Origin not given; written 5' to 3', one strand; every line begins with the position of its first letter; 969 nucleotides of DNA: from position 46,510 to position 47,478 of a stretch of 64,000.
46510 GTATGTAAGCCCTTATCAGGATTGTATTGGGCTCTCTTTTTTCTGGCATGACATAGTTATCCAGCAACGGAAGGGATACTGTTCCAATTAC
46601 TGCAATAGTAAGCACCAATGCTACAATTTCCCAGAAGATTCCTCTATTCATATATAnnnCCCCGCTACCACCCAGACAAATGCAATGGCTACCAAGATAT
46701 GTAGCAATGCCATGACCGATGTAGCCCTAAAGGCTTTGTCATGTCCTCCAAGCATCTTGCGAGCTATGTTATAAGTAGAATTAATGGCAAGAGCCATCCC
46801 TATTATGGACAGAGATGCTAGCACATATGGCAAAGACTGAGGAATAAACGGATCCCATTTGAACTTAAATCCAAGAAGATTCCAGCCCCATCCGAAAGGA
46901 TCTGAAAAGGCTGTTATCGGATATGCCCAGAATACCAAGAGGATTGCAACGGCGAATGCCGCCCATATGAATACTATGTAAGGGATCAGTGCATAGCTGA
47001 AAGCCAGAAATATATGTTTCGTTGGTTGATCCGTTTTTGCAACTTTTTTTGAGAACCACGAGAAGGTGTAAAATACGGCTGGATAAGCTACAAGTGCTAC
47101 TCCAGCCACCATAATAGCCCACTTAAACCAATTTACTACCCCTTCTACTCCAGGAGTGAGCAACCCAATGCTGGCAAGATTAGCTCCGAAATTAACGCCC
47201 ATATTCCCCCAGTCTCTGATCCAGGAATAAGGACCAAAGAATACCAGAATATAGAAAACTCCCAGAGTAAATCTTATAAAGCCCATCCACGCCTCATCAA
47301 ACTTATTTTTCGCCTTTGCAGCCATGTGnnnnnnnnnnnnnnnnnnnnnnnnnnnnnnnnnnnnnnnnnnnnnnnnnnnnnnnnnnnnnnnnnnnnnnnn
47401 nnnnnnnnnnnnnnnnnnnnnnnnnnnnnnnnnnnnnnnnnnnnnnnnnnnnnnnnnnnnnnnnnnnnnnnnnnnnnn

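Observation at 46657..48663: CuA-type cupredoxin domain fused N-terminally to a NapH/NosR/CcoG-like polyferredoxin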

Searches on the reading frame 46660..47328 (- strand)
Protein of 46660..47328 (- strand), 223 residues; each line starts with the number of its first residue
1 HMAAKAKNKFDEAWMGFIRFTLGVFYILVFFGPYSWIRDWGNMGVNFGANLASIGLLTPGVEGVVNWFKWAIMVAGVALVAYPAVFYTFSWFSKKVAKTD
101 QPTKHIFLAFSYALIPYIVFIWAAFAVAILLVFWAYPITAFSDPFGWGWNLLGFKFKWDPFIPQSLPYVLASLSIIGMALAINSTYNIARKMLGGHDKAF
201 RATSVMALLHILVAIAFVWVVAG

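Call 57: search_protein_representatives(protein=window:46660-47328:-)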
Query: 223 residues. Proteins with E-value up to 0.001 (for the whole library): 188; up to 1e-10: 75; up to 1e-30: 5. The best 150 are listed.
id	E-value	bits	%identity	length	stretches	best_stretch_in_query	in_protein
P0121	1.9e-72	260.2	55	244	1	2-223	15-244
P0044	1.4e-69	250.9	51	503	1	3-223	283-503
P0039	5.7e-58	212.9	49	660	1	9-223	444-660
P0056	6.5e-47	176.7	46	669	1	5-220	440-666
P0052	2.6e-41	158.3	43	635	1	6-223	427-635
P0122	2.4e-29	119.2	40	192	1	45-223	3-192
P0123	8.3e-28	114.1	36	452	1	9-223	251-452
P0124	8.7e-26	107.5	35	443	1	10-217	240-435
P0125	1.8e-24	103.2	33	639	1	7-220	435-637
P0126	7.5e-24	101.2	35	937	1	9-221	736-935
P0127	3.5e-23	99.0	36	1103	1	7-221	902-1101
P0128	3.4e-22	95.8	40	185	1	66-219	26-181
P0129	5.6e-22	95.1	33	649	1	9-219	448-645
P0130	1.6e-20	90.3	32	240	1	7-198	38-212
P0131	2.9e-20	89.5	30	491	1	8-223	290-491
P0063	5.9e-20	88.4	34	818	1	6-218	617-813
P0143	1.0e-16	77.8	30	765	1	7-222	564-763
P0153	2.9e-15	73.1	35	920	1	8-172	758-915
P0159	2.6e-14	70.0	30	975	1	7-221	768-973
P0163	6.8e-14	68.6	32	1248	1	7-219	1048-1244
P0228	1.8e-07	47.5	34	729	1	75-205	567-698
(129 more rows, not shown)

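Call 58: search_protein_families(library=pfam, proteins=[P0126, P0127, P0163, P0159, P0153, P0143, P0228, P0123, P0131], max_evalue=0.001)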
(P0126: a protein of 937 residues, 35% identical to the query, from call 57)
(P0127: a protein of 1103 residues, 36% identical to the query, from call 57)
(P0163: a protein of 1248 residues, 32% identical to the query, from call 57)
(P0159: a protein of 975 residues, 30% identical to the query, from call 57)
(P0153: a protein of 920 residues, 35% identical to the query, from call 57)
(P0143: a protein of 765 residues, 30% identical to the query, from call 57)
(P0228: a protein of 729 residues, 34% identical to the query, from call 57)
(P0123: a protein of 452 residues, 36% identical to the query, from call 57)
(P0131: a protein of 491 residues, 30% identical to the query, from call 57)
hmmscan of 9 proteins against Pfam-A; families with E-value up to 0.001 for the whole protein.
P0126 (937 aa): 15 families
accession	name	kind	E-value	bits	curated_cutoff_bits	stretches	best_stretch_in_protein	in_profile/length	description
PF07992.20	Pyr_redox_2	-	4.7e-30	105.4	26.1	1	306-597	2-291/291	Pyridine nucleotide-disulphide oxidoreductase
PF14691.11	Fer4_20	-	2.7e-18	66.2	25.8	1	210-291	24-108/113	Dihydroprymidine dehydrogenase domain II, 4Fe-4S cluster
PF13738.12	Pyr_redox_3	-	3e-12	46.8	30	1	365-581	100-305/305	Pyridine nucleotide-disulphide oxidoreductase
PF13450.12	NAD_binding_8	-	1.2e-09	38.8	21.9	1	309-343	1-35/68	NAD(P)-binding Rossmann-like domain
PF00070.33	Pyr_redox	-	2.5e-09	38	22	1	306-382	1-78/82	Pyridine nucleotide-disulphide oxidoreductase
PF01266.30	DAO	-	2.7e-07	30.9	27.9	1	306-340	1-35/353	FAD dependent oxidoreductase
PF01946.23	Thi4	-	1.1e-06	28.6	26.2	1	302-360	15-72/235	Thi4 family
PF12831.13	FAD_oxidored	-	1.9e-06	27.9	27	1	307-344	2-39/416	FAD dependent oxidoreductase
PF00890.30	FAD_binding_2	-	9.8e-06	25.4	20.4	1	307-341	2-36/414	FAD binding domain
PF03486.20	HI0933_like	-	1.9e-05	24.7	50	1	306-341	2-37/244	HI0933-like protein Rossmann domain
PF13241.12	NAD_binding_7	-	3.9e-05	24.6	22.1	0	434-459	7-32/104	Putative NAD(P)-binding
PF01593.30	Amino_oxidase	-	4.9e-05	23.2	19.8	1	315-341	2-28/443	Flavin containing amine oxidoreductase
PF01134.28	GIDA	-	6e-05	22.7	22.1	1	306-342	1-38/391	Glucose inhibited division protein A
PF12801.12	Fer4_5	-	0.00011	22.6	22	1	150-185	3-38/48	4Fe-4S binding domain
PF01488.26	Shikimate_DH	-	0.00046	20.7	24.3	0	299-330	7-38/138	Shikimate / quinate 5-dehydrogenase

P0127 (1103 aa): 14 families
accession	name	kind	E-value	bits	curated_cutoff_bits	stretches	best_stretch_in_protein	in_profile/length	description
PF07992.20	Pyr_redox_2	-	2.5e-31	109.6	26.1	1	463-757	2-291/291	Pyridine nucleotide-disulphide oxidoreductase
PF14691.11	Fer4_20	-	3.2e-21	75.7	25.8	1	357-448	20-111/113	Dihydroprymidine dehydrogenase domain II, 4Fe-4S cluster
PF13738.12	Pyr_redox_3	-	3.2e-14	53.3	30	1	591-741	162-305/305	Pyridine nucleotide-disulphide oxidoreductase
PF00070.33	Pyr_redox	-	1.4e-11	45.2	22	2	595-670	1-80/82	Pyridine nucleotide-disulphide oxidoreductase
PF01266.30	DAO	-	2.5e-10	40.8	27.9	1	463-497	1-35/353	FAD dependent oxidoreductase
PF13450.12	NAD_binding_8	-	2.7e-10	40.8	21.9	1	466-522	1-53/68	NAD(P)-binding Rossmann-like domain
PF12801.12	Fer4_5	-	1.1e-08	35.3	22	2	223-270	2-40/48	4Fe-4S binding domain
PF13473.12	Cupredoxin_1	-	3.6e-06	27.4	27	1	23-135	7-104/104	Cupredoxin-like domain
PF01593.30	Amino_oxidase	-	6.5e-06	26.1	19.8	1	472-501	2-31/443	Flavin containing amine oxidoreductase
PF00890.30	FAD_binding_2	-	1.7e-05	24.7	20.4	1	464-708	2-206/414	FAD binding domain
PF03486.20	HI0933_like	-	0.00024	21.1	50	0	463-497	2-36/244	HI0933-like protein Rossmann domain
PF01946.23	Thi4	-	0.00032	20.5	26.2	1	460-503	16-60/235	Thi4 family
PF01262.27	AlaDh_PNT_C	-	0.00078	19.4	23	0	595-620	30-54/214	Alanine dehydrogenase/PNT, C-terminal domain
PF12831.13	FAD_oxidored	-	0.00096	19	27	0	464-500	2-38/416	FAD dependent oxidoreductase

P0163 (1248 aa): 16 families
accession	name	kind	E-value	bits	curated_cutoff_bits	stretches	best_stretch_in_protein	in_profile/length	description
PF07992.20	Pyr_redox_2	-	1.5e-32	113.6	26.1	1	616-908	2-291/291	Pyridine nucleotide-disulphide oxidoreductase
PF14691.11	Fer4_20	-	1.6e-20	73.4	25.8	1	524-599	30-108/113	Dihydroprymidine dehydrogenase domain II, 4Fe-4S cluster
PF13738.12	Pyr_redox_3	-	1.6e-14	54.3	30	1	701-892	126-305/305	Pyridine nucleotide-disulphide oxidoreductase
PF00578.27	AhpC-TSA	-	7.7e-11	42.4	26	1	34-150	1-123/124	AhpC/TSA family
PF00070.33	Pyr_redox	-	4.7e-10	40.3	22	1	746-816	1-78/82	Pyridine nucleotide-disulphide oxidoreductase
PF13450.12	NAD_binding_8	-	1.4e-09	38.6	21.9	1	619-655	1-37/68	NAD(P)-binding Rossmann-like domain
PF01266.30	DAO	-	9.4e-08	32.4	27.9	1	616-650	1-35/353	FAD dependent oxidoreductase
PF12801.12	Fer4_5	-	6.6e-07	29.6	22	1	458-493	3-38/48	4Fe-4S binding domain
PF12831.13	FAD_oxidored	-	3.4e-06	27.1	27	0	617-657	2-42/416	FAD dependent oxidoreductase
PF01593.30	Amino_oxidase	-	1.3e-05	25.2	19.8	1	625-651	2-28/443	Flavin containing amine oxidoreductase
PF00890.30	FAD_binding_2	-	1.6e-05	24.8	20.4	1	617-866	2-207/414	FAD binding domain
PF08534.16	Redoxin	-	1.7e-05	25.1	26.6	1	35-153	3-133/148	Redoxin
PF01946.23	Thi4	-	2.1e-05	24.3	26.2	1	616-657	19-61/235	Thi4 family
PF13905.12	Thioredoxin_8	-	0.00044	21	27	1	60-146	3-92/94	Thioredoxin-like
PF03486.20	HI0933_like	-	0.00045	20.2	50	1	616-650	2-36/244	HI0933-like protein Rossmann domain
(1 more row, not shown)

P0159 (975 aa): 11 families
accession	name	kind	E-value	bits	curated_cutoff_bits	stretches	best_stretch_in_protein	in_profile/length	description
PF07992.20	Pyr_redox_2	-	2.1e-43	149.3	26.1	1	318-613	2-291/291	Pyridine nucleotide-disulphide oxidoreductase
PF14691.11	Fer4_20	-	1.8e-22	79.7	25.8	1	226-303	28-108/113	Dihydroprymidine dehydrogenase domain II, 4Fe-4S cluster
PF13738.12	Pyr_redox_3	-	1.5e-17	64.3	30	1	399-597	120-305/305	Pyridine nucleotide-disulphide oxidoreductase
PF00070.33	Pyr_redox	-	1.2e-13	51.8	22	1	448-521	1-79/82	Pyridine nucleotide-disulphide oxidoreductase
PF13450.12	NAD_binding_8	-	1.6e-08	35.1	21.9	1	321-354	1-34/68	NAD(P)-binding Rossmann-like domain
PF01266.30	DAO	-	1.6e-07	31.7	27.9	1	318-351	1-34/353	FAD dependent oxidoreductase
PF12831.13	FAD_oxidored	-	1.6e-07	31.4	27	1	319-358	2-41/416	FAD dependent oxidoreductase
PF01946.23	Thi4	-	2.7e-06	27.2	26.2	1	316-358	17-61/235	Thi4 family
PF00890.30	FAD_binding_2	-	4.9e-05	23.1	20.4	1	319-356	2-39/414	FAD binding domain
PF03486.20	HI0933_like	-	0.0008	19.4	50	0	318-351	2-35/244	HI0933-like protein Rossmann domain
PF12801.12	Fer4_5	-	0.00082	19.7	22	1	72-109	3-40/48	4Fe-4S binding domain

P0153 (920 aa): 12 families
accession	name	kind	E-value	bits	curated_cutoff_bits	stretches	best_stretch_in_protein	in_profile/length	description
PF07992.20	Pyr_redox_2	-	1.8e-32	113.4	26.1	1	327-636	2-285/291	Pyridine nucleotide-disulphide oxidoreductase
PF14691.11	Fer4_20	-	5.4e-19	68.5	25.8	1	235-311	31-110/113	Dihydroprymidine dehydrogenase domain II, 4Fe-4S cluster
PF00070.33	Pyr_redox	-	3.4e-11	43.9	22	0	327-357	1-31/82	Pyridine nucleotide-disulphide oxidoreductase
PF13738.12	Pyr_redox_3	-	1.1e-10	41.7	30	0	411-480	127-191/305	Pyridine nucleotide-disulphide oxidoreductase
PF13450.12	NAD_binding_8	-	3e-08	34.2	21.9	1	330-365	1-36/68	NAD(P)-binding Rossmann-like domain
PF01266.30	DAO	-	1.5e-07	31.8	27.9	1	327-361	1-35/353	FAD dependent oxidoreductase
PF01593.30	Amino_oxidase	-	1.2e-05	25.2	19.8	1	336-365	2-31/443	Flavin containing amine oxidoreductase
PF12801.12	Fer4_5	-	0.00014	22.2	22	0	153-191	4-38/48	4Fe-4S binding domain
PF00890.30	FAD_binding_2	-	0.00014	21.7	20.4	1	328-362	2-36/414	FAD binding domain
PF03486.20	HI0933_like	-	0.00027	20.9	50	0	327-359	2-34/244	HI0933-like protein Rossmann domain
PF00291.31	PALP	-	0.00047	20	35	0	432-508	40-108/295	Pyridoxal-phosphate dependent enzyme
PF12831.13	FAD_oxidored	-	0.0005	19.9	27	0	328-364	2-38/416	FAD dependent oxidoreductase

P0143 (765 aa): 4 families
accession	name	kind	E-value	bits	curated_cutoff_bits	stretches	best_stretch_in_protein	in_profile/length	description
PF00578.27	AhpC-TSA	-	5.5e-12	46.2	26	1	27-142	1-123/124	AhpC/TSA family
PF12801.12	Fer4_5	-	4.4e-07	30.2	22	1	449-486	2-39/48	4Fe-4S binding domain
PF13905.12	Thioredoxin_8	-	1.1e-06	29.3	27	1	53-138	3-92/94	Thioredoxin-like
PF13473.12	Cupredoxin_1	-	0.00035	21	27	1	161-240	19-91/104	Cupredoxin-like domain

P0228 (729 aa): 3 families
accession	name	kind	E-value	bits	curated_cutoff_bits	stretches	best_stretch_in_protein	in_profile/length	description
PF13442.11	Cytochrome_CBB3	-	1.3e-11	45.1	27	1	80-166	2-68/68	Cytochrome C oxidase, cbb3-type, subunit III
PF00034.26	Cytochrom_C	-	9.7e-09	36.9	21.3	1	82-169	2-89/90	Cytochrome c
PF12801.12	Fer4_5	-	1.5e-05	25.3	22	1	317-359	3-44/48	4Fe-4S binding domain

P0123 (452 aa): 3 families
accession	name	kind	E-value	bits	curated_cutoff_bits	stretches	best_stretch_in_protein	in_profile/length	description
PF07992.20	Pyr_redox_2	-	5.8e-06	26.4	26.1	1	48-112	226-291/291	Pyridine nucleotide-disulphide oxidoreductase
PF14691.11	Fer4_20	-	0.00011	22.4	25.8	0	165-191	2-28/113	Dihydroprymidine dehydrogenase domain II, 4Fe-4S cluster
PF13484.11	Fer4_16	-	0.00057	21.1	30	0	221-237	2-18/66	4Fe-4S double cluster binding domain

P0131 (491 aa): 1 family
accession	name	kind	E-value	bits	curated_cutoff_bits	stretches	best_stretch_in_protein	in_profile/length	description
PF12801.12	Fer4_5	-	1e-06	29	22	1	82-121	3-40/48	4Fe-4S binding domain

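Call 61: find_encoding_contigs(protein=P0127, flank=7000, max_places=2)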
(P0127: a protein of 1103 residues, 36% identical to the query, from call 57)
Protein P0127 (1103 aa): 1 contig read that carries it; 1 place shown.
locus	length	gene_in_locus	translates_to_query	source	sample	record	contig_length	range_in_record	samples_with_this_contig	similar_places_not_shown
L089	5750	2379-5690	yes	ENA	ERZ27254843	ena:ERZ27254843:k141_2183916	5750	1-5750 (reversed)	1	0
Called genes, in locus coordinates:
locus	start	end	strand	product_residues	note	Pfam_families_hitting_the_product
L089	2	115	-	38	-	?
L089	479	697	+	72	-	-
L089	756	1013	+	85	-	-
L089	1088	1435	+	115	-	PF13620:CarboxypepD_reg, PF13715:CarbopepD_reg_2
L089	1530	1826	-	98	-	PF26119:DUF8036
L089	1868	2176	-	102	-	PF01022:HTH_5, PF12840:HTH_20, PF21476:PF0610-like_N (weak)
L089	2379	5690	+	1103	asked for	PF13473:Cupredoxin_1 (weak), PF12801:Fer4_5 (weak), PF14691:Fer4_20, PF01266:DAO (weak), PF01593:Amino_oxidase (weak), PF07992:Pyr_redox_2, PF13450:NAD_binding_8, PF13738:Pyr_redox_3, +2 more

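Call 62: find_encoding_contigs(protein=P0163, flank=8000, max_places=2)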
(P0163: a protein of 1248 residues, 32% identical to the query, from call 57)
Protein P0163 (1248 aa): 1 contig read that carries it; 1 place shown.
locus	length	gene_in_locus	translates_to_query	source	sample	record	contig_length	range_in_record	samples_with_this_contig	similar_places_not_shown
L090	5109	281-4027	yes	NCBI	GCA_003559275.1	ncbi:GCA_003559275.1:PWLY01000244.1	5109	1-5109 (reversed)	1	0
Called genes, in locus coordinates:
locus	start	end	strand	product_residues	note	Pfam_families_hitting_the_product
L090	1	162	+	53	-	?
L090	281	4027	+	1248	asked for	PF00578:AhpC-TSA, PF08534:Redoxin (faint), PF12801:Fer4_5 (weak), PF14691:Fer4_20, PF01266:DAO (weak), PF07992:Pyr_redox_2, PF13450:NAD_binding_8, PF13738:Pyr_redox_3, +5 more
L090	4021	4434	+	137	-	PF13473:Cupredoxin_1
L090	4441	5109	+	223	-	?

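Call 63: find_encoding_contigs(protein=P0159, flank=8000, max_places=2)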
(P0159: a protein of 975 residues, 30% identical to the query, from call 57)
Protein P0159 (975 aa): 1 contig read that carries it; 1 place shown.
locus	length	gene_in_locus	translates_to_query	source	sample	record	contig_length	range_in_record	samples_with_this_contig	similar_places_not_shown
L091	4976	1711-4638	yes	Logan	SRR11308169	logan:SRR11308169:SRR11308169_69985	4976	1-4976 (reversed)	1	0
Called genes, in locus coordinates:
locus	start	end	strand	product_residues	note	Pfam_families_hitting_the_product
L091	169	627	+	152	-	-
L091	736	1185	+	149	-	PF13473:Cupredoxin_1, PF00116:COX2 (weak)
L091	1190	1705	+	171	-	PF13473:Cupredoxin_1, PF00116:COX2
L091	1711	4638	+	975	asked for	PF14691:Fer4_20, PF01266:DAO (weak), PF01946:Thi4 (faint), PF07992:Pyr_redox_2, PF12831:FAD_oxidored (faint), PF13450:NAD_binding_8, PF13738:Pyr_redox_3, PF00070:Pyr_redox (weak)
